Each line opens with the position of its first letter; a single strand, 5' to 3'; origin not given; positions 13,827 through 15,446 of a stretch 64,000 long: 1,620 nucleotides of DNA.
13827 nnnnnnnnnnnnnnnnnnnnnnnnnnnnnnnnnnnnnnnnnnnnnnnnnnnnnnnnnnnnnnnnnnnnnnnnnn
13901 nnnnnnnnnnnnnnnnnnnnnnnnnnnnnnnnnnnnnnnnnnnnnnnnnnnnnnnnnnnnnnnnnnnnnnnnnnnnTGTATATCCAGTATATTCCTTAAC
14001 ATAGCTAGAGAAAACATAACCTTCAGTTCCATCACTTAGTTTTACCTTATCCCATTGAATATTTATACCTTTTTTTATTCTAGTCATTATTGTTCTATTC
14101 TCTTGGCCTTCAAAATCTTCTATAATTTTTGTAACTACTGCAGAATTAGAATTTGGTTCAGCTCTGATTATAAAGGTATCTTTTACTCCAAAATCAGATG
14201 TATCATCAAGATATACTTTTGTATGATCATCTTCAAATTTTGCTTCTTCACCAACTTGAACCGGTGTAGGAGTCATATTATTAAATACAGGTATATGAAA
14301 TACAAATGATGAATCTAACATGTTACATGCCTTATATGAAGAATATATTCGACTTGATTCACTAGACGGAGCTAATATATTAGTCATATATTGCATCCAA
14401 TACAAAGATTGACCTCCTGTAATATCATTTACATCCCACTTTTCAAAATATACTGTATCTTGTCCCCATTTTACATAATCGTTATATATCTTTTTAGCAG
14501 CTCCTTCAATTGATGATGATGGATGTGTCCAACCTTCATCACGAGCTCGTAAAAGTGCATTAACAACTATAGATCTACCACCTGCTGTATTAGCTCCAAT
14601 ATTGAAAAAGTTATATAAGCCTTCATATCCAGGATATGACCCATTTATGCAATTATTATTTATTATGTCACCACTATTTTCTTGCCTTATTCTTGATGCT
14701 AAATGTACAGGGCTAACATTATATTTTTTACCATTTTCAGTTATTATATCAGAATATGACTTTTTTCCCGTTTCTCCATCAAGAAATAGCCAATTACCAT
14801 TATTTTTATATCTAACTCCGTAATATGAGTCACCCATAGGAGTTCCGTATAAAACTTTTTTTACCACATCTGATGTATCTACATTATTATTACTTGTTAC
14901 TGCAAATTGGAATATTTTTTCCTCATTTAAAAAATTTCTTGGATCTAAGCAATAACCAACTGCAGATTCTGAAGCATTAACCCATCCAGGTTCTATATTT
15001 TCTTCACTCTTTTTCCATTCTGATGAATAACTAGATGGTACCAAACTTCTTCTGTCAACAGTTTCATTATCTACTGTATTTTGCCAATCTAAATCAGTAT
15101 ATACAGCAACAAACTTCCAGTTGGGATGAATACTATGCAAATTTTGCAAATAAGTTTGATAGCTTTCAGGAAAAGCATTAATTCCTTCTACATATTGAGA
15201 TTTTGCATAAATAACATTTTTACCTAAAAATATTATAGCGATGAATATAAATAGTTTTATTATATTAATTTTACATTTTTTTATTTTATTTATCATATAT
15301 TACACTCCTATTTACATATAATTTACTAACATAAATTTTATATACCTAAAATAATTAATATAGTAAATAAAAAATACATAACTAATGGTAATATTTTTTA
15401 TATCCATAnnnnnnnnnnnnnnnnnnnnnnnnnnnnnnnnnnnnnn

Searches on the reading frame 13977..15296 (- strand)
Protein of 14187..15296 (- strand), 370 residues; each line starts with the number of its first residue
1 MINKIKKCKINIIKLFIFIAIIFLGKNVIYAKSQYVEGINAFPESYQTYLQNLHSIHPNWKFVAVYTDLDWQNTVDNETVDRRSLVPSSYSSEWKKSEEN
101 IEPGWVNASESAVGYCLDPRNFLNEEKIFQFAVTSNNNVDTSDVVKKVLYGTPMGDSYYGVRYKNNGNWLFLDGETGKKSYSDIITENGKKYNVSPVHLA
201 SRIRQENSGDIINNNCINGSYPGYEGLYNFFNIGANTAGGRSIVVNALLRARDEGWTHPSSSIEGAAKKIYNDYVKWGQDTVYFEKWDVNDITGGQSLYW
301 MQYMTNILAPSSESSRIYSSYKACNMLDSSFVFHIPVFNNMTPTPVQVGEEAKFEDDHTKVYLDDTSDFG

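Call 10: search_protein_families(library=pfam, proteins=[window:14187-15296:-], max_evalue=1)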
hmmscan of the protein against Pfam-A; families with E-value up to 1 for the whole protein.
window:14187-15296:- (370 aa): 1 family
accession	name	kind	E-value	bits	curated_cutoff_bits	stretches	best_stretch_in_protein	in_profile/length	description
PF18743.7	AHJR-like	-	0.18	11.8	26.1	1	45-74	67-98/123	REase_AHJR-like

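Call 47: search_solved_structures(query=A3, max_evalue=0.001, show_alignments=1)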
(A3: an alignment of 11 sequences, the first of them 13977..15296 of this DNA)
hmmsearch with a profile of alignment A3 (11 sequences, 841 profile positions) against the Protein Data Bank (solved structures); distinct sequences matched with E-value up to 0.001: 36.
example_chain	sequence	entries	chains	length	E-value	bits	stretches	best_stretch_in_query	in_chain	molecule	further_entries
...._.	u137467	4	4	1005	7.8e-22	80.4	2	449-530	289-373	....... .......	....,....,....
7quz_AAA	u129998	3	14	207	6.5e-20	74.1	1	447-547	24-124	Beta-1,3-glucanase bglH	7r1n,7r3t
9ifo_A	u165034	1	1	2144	1.7e-15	59.5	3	444-530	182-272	Teneurin-Like Protein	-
9pt5_A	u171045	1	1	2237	2.1e-15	59.1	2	444-528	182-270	Teneurin-like protein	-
6fxo_A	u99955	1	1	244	1e-13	53.5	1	174-303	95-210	Bifunctional autolysin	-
6fxp_A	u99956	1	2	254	1.9e-13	52.7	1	192-332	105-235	Uncharacterized protein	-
6u0o_B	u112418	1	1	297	2.2e-13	52.4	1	192-332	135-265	LYZ2 domain-containing protein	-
4pi7_A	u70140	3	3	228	4.9e-12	48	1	159-312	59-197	Autolysin E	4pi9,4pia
8x39_A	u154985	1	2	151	1.8e-11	46.1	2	772-835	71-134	Serine protease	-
8x3a_A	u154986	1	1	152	1.9e-11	46.1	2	772-835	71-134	Serine protease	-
4pi8_A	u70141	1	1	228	7.5e-11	44.1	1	159-312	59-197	Autolysin E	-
7x30_P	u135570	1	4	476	8.9e-11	43.8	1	445-612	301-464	Hoc-like protein ORF90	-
9cuy_c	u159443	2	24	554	1.8e-10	42.8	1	443-536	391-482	Short tail fiber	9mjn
5wqw_A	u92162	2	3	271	2.8e-09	38.9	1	225-345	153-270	N-acetylglucosaminidase | Cell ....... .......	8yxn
6n1a_A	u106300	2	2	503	2.6e-08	35.7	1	452-522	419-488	Carbohydrate-binding protein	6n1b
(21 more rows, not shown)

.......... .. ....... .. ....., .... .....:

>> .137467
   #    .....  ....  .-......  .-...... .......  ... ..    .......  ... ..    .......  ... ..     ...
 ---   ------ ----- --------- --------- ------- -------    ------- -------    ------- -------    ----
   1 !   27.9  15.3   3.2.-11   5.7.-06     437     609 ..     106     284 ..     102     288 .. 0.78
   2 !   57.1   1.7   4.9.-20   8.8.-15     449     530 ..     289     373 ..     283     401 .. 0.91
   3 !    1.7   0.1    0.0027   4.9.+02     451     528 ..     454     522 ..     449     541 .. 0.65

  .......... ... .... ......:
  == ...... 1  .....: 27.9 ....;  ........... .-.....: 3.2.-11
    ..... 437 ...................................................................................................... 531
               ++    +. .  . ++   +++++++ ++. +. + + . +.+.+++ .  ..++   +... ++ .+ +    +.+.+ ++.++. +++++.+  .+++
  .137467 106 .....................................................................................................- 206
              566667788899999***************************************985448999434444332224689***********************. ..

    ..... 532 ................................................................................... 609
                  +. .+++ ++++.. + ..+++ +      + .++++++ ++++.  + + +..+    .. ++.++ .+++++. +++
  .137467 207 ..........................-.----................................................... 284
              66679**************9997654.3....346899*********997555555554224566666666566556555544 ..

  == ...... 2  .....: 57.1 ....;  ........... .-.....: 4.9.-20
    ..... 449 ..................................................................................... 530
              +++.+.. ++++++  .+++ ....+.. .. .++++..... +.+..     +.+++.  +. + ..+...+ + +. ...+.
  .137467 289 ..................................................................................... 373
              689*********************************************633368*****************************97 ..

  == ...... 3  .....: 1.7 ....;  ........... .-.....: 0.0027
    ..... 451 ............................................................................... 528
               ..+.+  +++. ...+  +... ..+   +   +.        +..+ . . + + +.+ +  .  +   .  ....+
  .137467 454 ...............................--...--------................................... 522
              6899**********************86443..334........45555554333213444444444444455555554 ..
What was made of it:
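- On Glycoside hydrolase family 73 (N-acetylglucosaminidase): Family profile: 6fxo 1e-13, 6fxp 1.9e-13, 6u0o 2.2e-13, 4pi7 4.9e-12, 5wqw 2.8e-9 (call 47).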
